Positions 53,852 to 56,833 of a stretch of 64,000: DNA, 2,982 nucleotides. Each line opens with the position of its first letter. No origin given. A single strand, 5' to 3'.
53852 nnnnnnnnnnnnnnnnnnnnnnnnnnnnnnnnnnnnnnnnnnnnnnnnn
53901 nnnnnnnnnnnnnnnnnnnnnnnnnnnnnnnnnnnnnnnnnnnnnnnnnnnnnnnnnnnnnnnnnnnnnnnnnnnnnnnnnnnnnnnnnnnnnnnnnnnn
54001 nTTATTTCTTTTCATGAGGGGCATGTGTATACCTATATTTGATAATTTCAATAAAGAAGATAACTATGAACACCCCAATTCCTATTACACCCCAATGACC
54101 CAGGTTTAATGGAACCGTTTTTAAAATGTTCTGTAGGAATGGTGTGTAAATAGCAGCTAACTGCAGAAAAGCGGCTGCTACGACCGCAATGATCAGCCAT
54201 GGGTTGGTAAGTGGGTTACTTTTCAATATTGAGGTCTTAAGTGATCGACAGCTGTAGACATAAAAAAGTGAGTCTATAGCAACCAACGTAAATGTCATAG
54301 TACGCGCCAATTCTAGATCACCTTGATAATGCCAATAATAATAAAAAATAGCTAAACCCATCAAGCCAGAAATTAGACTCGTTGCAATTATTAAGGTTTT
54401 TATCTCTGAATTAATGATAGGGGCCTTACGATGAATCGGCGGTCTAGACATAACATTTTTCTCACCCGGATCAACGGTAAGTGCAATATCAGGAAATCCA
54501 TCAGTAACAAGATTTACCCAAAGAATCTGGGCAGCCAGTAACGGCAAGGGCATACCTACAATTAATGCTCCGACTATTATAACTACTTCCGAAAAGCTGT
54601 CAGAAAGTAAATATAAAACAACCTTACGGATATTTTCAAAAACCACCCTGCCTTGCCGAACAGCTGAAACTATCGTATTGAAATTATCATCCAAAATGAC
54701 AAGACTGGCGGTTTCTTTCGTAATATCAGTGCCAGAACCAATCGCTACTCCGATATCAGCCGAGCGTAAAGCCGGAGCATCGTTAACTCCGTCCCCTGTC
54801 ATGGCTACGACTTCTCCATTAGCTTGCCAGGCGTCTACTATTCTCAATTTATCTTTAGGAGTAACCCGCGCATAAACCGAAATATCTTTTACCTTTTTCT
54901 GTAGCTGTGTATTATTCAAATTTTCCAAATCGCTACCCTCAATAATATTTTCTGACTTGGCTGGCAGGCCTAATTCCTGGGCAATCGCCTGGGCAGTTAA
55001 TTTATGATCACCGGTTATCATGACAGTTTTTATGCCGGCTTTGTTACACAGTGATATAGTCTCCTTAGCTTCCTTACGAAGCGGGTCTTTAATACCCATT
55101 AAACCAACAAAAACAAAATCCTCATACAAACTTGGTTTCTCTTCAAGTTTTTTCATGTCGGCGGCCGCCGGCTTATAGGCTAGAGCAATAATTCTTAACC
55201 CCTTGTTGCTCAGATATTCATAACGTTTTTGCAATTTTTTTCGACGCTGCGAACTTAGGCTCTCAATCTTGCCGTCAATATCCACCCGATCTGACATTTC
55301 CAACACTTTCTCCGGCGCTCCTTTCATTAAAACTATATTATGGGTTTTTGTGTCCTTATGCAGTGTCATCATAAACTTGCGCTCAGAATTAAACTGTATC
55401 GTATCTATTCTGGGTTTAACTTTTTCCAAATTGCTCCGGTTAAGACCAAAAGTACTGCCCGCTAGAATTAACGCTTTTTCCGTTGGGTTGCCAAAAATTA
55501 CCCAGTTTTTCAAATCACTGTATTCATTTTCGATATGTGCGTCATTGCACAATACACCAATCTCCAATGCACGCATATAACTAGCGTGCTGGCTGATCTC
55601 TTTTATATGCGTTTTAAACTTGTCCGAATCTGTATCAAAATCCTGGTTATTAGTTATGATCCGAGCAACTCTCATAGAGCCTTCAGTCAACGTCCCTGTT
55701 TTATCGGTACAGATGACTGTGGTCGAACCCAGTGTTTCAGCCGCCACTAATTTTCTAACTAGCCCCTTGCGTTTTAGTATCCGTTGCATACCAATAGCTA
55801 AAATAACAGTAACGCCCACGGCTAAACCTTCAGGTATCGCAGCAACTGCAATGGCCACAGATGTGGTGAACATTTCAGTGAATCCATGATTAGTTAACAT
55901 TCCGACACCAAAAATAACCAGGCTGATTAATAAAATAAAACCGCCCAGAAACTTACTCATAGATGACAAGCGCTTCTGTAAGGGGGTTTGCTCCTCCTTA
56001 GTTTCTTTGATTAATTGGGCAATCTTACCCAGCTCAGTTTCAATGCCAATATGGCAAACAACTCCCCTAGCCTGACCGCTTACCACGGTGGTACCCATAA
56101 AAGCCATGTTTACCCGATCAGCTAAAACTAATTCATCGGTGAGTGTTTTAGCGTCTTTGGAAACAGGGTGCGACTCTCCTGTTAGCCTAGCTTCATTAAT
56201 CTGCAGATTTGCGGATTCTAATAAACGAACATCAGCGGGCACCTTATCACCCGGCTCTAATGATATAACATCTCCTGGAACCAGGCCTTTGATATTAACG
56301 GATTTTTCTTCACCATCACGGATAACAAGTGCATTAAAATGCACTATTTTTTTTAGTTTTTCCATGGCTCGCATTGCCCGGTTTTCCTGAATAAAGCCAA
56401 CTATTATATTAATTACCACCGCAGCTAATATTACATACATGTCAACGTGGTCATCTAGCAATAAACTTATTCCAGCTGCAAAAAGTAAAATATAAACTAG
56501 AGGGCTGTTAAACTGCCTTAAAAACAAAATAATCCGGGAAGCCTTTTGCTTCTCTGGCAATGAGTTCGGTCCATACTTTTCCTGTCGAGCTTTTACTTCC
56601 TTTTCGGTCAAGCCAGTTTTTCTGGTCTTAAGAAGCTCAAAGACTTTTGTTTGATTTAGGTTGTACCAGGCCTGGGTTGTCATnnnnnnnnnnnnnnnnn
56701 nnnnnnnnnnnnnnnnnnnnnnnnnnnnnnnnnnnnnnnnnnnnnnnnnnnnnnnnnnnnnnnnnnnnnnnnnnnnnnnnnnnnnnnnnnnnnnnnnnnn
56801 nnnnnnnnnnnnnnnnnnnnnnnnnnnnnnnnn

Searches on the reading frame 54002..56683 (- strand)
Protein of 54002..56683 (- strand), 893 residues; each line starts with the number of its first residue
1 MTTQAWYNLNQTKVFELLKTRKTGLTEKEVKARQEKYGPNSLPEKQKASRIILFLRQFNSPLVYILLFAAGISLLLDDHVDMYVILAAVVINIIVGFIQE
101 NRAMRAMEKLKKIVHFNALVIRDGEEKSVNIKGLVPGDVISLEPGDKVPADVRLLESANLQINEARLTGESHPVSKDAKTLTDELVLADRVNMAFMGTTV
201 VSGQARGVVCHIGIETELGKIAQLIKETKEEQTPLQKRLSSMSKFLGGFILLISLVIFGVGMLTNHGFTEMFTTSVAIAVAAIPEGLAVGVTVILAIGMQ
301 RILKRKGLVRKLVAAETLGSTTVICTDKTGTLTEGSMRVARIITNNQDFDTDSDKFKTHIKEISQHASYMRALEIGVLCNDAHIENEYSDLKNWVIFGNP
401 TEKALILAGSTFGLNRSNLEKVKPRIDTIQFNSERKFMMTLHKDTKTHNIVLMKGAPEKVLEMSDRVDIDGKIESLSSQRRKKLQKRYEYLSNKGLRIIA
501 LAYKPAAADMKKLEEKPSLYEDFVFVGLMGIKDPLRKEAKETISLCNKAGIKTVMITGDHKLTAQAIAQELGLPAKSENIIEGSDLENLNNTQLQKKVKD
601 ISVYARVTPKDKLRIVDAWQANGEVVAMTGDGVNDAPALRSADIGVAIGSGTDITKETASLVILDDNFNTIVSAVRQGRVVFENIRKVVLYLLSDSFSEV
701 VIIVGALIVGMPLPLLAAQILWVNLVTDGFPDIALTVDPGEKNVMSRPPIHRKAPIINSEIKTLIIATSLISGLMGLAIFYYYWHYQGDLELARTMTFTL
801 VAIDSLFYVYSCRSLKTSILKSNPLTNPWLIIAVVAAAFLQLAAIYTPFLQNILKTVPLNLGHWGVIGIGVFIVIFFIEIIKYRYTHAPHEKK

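Call 70: search_protein_families(library=pfam, proteins=[window:54002-56683:-], max_evalue=0.00001)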
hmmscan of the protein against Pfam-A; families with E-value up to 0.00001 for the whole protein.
window:54002-56683:- (893 aa): 6 families
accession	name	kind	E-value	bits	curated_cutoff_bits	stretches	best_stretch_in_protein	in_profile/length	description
PF00122.25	E1-E2_ATPase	-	9.1e-52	175.6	28.1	1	118-304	7-180/181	E1-E2 ATPase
PF00689.26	Cation_ATPase_C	-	1.1e-49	169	27.3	1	712-883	1-174/175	Cation transporting ATPase, C-terminus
PF00702.32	Hydrolase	-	3e-23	83.6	26.4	1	323-643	3-191/191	haloacid dehalogenase-like hydrolase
PF13246.12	Cation_ATPase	-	2.7e-22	79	21.7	1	377-465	1-89/91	Cation transport ATPase (P-type)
PF00690.31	Cation_ATPase_N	-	1.3e-19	70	20.4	1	6-73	1-69/69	Cation transporter/ATPase, N-terminus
PF08282.18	Hydrolase_3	-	4.6e-07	30.3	20.9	0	616-673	196-253/255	haloacid dehalogenase-like hydrolase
